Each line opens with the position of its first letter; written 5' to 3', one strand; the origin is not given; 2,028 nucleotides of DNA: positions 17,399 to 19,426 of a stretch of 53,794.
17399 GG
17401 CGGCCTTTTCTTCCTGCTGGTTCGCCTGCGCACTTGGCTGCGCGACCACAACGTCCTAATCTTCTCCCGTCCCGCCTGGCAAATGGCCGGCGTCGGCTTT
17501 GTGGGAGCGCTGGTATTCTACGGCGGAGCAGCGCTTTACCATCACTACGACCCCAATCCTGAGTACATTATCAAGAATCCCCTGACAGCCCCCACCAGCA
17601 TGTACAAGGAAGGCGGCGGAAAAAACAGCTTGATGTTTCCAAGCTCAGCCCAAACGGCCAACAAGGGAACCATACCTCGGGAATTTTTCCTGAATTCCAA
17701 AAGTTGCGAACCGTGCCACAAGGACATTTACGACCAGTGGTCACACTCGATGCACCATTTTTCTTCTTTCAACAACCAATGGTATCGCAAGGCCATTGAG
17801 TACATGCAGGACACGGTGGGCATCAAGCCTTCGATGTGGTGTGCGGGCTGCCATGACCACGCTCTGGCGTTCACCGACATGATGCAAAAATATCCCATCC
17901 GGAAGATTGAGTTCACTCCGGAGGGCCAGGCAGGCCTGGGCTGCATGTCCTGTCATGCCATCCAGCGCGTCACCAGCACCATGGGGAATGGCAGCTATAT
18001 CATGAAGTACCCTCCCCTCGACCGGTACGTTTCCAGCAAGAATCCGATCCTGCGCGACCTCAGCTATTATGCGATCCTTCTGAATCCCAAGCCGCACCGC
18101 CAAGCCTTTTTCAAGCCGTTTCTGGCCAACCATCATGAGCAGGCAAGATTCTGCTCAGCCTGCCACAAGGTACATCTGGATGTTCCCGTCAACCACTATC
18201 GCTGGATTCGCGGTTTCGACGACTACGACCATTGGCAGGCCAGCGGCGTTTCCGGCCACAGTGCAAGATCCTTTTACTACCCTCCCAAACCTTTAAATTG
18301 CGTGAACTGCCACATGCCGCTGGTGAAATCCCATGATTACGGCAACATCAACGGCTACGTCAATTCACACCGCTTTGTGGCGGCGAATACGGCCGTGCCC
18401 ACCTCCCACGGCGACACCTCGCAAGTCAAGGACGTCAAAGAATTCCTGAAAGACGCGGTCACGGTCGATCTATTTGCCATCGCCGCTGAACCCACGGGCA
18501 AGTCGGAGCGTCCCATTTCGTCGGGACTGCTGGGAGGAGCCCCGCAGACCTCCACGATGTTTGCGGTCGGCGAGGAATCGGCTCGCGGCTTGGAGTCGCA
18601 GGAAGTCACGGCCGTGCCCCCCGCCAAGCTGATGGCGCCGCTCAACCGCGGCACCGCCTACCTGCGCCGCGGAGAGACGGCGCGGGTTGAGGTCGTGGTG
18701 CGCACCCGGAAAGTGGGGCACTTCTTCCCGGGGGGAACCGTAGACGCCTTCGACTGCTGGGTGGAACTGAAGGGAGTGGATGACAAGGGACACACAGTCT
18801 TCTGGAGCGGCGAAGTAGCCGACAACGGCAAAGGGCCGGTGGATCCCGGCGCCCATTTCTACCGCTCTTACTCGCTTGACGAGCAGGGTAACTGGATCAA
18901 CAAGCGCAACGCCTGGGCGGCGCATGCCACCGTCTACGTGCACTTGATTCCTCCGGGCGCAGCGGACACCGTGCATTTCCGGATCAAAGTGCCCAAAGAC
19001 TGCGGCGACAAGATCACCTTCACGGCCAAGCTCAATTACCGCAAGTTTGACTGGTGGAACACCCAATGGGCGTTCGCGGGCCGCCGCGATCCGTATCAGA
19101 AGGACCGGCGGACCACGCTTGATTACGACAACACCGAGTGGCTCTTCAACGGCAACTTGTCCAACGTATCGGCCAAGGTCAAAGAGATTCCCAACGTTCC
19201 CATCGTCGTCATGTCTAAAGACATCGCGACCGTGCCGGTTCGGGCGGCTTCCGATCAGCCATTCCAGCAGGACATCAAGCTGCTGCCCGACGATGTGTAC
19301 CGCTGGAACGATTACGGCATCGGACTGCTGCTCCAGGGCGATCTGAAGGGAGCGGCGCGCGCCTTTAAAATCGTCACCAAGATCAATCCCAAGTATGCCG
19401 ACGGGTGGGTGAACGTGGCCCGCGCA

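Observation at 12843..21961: Divergent CRTAC1 / pentahaem-TPR / CRTAC1 locus linked to a NarL-type two-component system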

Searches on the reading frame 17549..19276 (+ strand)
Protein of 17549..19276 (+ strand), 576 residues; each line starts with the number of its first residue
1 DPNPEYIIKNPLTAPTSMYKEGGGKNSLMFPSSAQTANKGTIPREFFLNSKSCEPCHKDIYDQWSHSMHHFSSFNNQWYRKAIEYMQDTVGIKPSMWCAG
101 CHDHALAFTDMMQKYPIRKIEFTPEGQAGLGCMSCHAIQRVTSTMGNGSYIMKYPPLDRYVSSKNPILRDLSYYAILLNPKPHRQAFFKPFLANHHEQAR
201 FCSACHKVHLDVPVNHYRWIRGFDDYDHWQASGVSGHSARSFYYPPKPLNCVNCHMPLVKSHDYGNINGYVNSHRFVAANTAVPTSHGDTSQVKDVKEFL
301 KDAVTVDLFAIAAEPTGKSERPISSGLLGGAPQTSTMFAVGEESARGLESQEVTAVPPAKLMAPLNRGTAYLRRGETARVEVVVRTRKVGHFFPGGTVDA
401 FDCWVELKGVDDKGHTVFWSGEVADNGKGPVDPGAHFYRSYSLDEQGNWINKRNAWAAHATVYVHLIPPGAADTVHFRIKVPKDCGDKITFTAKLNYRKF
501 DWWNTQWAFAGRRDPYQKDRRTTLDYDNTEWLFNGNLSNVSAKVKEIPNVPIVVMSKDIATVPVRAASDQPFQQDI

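Call 69: search_solved_structures(query=window:17549-19276:+, max_evalue=10, show_alignments=3)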
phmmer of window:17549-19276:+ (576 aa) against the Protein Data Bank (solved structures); distinct sequences matched with E-value up to 10: 3.
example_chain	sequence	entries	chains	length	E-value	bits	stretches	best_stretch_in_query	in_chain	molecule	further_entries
5ze8_A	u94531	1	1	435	0.0059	18.3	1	32-140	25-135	cytochrome c552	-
9wt9_A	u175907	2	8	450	0.044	15.4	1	19-76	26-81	Cytochrome c,Multiheme cytochrome c selenoprotein mutant (MccSep U325A) | Cytochrome c,Multiheme cytochrome c selenoprotein (MccSep)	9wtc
9wt8_A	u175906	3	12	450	0.044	15.4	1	19-76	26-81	Cytochrome c,Multiheme cytochrome c selenoprotein (MccSep)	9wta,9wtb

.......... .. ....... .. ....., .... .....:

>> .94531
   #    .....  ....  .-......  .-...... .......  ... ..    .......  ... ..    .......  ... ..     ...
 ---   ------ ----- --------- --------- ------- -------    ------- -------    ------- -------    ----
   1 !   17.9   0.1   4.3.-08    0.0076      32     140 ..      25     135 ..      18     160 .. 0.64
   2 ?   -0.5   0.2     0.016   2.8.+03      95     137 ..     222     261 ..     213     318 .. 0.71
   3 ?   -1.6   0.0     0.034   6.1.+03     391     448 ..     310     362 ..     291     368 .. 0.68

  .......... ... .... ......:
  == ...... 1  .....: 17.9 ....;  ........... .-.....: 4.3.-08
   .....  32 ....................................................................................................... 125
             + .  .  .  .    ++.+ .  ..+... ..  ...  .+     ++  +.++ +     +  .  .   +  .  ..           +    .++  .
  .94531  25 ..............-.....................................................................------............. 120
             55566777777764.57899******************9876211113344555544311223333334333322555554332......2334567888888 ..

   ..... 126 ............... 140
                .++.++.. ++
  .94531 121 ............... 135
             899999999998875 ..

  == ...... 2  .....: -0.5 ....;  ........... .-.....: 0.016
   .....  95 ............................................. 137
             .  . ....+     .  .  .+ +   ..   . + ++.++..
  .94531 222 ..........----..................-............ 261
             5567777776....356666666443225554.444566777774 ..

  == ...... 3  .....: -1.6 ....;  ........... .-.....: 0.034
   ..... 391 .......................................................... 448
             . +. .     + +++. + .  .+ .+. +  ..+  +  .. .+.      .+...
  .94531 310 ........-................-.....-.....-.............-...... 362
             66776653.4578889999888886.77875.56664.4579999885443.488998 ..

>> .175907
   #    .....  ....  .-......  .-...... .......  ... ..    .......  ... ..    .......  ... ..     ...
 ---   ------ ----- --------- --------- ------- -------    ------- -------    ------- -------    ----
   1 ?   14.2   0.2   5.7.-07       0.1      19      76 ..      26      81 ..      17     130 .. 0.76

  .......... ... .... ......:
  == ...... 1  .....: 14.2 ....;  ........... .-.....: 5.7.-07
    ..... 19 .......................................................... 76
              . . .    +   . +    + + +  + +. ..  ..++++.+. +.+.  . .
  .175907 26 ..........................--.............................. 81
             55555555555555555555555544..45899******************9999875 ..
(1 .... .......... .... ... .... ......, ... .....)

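Call 72: search_solved_structures(query=A4, max_evalue=10, show_alignments=2)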
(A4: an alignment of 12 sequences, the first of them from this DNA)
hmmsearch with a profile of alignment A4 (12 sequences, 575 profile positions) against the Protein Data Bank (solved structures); distinct sequences matched with E-value up to 10: 3.
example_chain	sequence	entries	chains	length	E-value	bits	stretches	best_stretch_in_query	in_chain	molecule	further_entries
5ze8_A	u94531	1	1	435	1.5e-05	26.9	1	48-140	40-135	cytochrome c552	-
9wt8_A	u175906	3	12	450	0.02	16.5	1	12-75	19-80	Cytochrome c,Multiheme cytochrome c selenoprotein (MccSep)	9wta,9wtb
9wt9_A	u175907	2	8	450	0.02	16.5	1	12-75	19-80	Cytochrome c,Multiheme cytochrome c selenoprotein mutant (MccSep U325A) | Cytochrome c,Multiheme cytochrome c selenoprotein (MccSep)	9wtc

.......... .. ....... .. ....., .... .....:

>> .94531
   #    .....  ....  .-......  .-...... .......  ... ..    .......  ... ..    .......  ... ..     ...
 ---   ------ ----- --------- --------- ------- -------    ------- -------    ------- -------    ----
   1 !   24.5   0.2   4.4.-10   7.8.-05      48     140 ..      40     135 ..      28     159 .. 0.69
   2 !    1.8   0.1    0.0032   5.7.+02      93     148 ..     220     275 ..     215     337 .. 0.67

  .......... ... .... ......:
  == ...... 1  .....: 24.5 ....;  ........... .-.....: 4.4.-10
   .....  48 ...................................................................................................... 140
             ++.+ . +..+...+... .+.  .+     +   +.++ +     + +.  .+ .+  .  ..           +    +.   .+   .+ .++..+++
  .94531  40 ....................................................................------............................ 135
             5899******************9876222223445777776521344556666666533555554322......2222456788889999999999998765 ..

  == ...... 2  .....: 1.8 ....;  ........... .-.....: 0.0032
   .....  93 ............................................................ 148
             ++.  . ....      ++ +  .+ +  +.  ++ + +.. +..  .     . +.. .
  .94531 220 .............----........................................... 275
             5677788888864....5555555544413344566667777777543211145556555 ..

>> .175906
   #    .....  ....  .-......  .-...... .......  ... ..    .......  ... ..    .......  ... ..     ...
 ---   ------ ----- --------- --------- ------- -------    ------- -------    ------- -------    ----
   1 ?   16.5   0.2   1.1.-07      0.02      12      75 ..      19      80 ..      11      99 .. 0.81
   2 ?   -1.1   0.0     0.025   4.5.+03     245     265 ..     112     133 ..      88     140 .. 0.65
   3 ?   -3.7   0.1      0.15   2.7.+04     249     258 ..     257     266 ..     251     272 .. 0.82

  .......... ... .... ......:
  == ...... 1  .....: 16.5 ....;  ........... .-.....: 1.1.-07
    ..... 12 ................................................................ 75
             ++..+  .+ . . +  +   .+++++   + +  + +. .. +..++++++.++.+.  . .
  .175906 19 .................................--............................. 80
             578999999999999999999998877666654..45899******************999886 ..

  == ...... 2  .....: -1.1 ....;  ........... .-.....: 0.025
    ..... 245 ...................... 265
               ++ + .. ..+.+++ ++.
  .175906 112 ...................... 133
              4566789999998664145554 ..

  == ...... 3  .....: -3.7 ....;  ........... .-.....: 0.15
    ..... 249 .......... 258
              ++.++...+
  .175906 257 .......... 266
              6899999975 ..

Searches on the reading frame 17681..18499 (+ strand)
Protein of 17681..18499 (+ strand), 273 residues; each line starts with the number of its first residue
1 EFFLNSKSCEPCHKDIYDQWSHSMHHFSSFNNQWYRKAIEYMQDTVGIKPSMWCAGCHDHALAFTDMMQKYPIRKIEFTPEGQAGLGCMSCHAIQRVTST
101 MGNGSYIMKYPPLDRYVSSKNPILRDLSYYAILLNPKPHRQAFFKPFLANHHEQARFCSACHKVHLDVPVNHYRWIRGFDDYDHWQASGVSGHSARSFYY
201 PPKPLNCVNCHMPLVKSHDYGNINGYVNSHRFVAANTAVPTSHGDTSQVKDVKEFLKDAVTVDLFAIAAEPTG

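Call 20: search_protein_families(library=pfam, proteins=[window:17681-18499:+], max_evalue=10)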
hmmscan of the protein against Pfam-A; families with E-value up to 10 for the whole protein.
window:17681-18499:+ (273 aa): 9 families
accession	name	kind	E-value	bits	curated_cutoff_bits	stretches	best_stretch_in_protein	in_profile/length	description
PF13435.11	Cytochrome_C554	-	1.4e-07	32.8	20.8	2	9-92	2-83/84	Cytochrome c554 and c-prime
PF22113.1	Mtrc-MtrF_II-IV_dom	-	1.2e-06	28.6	30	2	4-99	79-170/176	Outer membrane cytochrome MtrC/MtrF-like, domains II/IV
PF14522.11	Cytochrome_C7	-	5.9e-06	26.5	24.8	2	6-92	13-66/67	Cytochrome c7 and related cytochrome c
PF14537.11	Cytochrom_c3_2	-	0.039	14.9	25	1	7-95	7-67/79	Cytochrome c3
PF02085.21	Cytochrom_CIII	-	0.44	11.4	22.9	1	150-217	26-88/101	Class III cytochrome C family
PF09699.15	Paired_CXXCH_1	-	0.46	10.6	20.6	0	158-165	9-16/41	Doubled CXXCH motif (Paired_CXXCH_1)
PF21342.2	SoxA-TsdA_cyt-c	-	4.2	7.9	27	0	79-96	8-25/88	SoxA/TsdA, cytochrome c domain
PF02335.20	Cytochrom_C552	-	4.7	6.5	24.1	2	206-218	246-258/438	Cytochrome c552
PF22678.1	Cytochrom_c_NrfB-like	-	9.1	7.3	27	0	151-166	54-69/89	Cytochrome c-type protein NrfB-like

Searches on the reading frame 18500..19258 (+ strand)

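Call 20: search_protein_families(library=pfam, proteins=[window:18500-19258:+], max_evalue=10)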
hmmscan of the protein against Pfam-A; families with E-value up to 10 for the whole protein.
window:18500-19258:+ (253 aa): 1 family
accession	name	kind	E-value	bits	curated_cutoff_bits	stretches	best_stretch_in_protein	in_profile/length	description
PF14905.12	OMP_b-brl_3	-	0.044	13.3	27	1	171-221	269-319/408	Outer membrane protein beta-barrel family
